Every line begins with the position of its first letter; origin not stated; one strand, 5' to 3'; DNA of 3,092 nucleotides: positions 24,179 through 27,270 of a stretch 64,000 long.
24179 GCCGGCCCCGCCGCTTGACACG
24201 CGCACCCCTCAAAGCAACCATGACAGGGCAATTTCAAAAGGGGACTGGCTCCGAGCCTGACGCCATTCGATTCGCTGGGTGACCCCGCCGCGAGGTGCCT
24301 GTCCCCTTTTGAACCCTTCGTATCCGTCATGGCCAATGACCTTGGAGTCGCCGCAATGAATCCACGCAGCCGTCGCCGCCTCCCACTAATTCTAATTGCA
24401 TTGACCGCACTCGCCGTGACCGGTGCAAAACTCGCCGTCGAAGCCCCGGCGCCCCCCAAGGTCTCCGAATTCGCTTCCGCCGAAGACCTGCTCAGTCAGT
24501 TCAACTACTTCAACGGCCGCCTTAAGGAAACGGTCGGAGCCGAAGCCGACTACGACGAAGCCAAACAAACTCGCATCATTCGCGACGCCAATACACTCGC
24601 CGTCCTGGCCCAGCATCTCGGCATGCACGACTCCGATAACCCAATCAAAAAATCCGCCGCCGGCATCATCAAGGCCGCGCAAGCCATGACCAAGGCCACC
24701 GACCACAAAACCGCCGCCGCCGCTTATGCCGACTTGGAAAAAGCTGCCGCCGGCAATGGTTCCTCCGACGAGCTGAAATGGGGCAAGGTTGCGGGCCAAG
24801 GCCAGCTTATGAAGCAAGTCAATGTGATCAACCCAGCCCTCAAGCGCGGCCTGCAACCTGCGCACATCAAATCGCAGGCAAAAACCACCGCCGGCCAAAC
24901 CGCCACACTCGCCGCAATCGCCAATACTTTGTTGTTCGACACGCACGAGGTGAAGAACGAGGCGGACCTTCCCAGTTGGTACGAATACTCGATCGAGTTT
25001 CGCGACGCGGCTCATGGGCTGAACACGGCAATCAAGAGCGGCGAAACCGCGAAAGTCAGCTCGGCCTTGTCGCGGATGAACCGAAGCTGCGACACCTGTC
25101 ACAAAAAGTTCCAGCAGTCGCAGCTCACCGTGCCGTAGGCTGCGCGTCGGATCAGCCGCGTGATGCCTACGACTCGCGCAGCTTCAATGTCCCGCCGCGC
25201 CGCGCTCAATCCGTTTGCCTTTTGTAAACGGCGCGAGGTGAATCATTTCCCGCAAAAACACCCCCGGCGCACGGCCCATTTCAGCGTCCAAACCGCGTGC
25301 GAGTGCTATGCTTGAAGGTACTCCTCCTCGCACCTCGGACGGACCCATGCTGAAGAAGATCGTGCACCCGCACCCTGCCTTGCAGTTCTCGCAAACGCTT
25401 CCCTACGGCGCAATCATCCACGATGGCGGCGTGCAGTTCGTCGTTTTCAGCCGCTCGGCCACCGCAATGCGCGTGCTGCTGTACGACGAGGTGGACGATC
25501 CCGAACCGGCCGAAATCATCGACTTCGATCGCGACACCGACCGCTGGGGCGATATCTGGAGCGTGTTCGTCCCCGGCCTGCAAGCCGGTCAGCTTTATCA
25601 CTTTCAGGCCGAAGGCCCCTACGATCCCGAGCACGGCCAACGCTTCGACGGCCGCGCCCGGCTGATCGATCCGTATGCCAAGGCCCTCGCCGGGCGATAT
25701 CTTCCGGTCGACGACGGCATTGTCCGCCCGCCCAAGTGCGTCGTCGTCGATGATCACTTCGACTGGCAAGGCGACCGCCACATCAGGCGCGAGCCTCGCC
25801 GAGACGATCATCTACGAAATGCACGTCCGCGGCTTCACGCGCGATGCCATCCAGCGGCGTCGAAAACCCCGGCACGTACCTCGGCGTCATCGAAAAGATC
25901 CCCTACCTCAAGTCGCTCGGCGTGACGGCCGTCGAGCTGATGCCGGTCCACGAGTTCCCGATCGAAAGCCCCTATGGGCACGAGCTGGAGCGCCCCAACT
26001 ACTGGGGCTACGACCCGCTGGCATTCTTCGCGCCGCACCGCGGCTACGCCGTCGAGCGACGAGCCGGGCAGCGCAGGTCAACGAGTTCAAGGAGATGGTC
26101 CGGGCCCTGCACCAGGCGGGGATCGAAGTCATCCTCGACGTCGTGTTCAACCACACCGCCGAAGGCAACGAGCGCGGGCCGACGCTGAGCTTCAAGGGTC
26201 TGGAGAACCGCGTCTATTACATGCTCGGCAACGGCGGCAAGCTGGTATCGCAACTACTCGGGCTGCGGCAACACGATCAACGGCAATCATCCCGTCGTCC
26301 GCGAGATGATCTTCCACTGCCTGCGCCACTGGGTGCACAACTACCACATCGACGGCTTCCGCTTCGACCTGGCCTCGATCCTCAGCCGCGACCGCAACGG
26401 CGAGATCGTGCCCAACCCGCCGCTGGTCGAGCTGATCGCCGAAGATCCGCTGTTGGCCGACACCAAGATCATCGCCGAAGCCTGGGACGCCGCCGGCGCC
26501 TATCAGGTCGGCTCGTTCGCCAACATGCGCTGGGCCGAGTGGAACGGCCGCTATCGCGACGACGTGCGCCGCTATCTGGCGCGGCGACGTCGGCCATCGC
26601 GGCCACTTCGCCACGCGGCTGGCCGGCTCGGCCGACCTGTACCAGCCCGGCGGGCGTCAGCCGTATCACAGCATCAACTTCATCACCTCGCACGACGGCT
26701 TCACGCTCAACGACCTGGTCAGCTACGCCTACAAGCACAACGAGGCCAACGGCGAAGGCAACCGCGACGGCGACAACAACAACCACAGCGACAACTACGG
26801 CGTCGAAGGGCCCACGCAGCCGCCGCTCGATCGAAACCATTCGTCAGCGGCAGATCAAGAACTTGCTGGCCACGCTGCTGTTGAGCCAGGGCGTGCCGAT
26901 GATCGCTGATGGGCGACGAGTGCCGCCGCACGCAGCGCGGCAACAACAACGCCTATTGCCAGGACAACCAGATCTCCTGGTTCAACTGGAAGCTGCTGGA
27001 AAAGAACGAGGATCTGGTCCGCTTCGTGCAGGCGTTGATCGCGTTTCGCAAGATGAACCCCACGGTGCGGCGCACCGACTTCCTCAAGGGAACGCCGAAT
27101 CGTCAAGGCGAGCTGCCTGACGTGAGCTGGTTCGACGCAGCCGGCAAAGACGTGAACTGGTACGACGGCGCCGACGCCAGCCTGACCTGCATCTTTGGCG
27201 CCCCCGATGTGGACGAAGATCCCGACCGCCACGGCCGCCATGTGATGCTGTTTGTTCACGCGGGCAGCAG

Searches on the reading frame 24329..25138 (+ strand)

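Call 59: search_protein_families(library=pfam, max_evalue=0.01, proteins=[window:24329-25138:+])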
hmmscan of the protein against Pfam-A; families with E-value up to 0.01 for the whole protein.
window:24329-25138:+ (269 aa): 1 family
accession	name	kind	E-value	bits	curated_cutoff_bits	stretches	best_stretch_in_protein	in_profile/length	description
PF01322.25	Cytochrom_C_2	-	2.4e-05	25.7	26.5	1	222-261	81-120/121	Cytochrome C'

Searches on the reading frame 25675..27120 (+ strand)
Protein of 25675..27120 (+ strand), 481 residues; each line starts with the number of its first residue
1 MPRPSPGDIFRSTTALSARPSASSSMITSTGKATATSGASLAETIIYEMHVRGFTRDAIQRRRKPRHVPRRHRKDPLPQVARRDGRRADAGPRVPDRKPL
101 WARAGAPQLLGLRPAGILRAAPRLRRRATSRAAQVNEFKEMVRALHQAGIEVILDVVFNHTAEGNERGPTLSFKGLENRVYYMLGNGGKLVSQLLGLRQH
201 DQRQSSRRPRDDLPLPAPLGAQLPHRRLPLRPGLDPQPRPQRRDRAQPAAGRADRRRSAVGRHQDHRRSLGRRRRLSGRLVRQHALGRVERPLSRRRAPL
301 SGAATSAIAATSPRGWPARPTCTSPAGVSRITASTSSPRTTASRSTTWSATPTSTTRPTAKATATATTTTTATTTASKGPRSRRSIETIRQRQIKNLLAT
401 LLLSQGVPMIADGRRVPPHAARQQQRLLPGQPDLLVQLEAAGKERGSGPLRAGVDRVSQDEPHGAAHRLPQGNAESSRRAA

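Call 59: search_protein_families(library=pfam, max_evalue=0.01, proteins=[window:25675-27120:+])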
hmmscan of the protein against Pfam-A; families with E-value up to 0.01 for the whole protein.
window:25675-27120:+ (481 aa): 1 family
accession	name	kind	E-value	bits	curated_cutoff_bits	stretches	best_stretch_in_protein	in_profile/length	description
PF00128.31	Alpha-amylase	-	9.1e-06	25.6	22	1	136-166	67-97/446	Alpha amylase, catalytic domain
